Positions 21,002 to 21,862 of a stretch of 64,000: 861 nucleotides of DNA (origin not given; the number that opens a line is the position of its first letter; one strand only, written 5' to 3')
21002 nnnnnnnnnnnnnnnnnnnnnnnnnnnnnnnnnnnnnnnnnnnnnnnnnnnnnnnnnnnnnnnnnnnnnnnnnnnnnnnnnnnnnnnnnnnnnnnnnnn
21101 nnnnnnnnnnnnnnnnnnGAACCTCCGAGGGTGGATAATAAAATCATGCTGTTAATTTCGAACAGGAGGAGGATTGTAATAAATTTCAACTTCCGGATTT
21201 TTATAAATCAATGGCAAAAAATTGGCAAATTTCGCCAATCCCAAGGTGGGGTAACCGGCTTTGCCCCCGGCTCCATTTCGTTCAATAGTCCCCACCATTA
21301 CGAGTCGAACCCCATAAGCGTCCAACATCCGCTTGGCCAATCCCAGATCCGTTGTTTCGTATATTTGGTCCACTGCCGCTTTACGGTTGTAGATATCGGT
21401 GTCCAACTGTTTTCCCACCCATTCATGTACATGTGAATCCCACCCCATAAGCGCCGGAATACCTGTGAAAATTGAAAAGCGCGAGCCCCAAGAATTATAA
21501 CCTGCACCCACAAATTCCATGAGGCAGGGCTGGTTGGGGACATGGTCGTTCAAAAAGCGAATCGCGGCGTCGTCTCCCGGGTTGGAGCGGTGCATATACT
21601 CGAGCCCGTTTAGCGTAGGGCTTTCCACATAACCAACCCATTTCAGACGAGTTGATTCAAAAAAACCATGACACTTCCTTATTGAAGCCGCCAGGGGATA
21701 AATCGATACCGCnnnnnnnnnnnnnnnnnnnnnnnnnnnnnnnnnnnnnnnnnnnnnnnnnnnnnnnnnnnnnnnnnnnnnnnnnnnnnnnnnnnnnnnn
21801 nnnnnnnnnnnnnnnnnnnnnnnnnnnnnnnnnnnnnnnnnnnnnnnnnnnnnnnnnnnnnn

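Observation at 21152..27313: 2053-aa giant membrane protein that fuses a GT-C (TIGR03663/PMT-like) module to a DUF2298 'YYY' module through a proline-rich linker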

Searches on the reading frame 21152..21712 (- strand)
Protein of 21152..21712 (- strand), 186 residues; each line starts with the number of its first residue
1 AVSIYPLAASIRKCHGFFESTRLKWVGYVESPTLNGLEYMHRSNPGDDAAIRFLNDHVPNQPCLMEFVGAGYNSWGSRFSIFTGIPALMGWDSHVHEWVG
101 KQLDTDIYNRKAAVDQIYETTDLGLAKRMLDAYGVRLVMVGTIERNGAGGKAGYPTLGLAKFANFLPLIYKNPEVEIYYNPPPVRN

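Call 85: search_protein_families(library=pfam, proteins=[window:21152-21712:-], max_evalue=10)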
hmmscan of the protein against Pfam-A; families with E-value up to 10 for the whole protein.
window:21152-21712:- (186 aa): 1 family
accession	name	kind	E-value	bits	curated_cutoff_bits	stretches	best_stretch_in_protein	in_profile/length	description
PF24516.1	ARM_KNTC1_2nd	-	0.097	13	27.4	1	87-138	54-101/165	KNTC1 second ARM-repeats domain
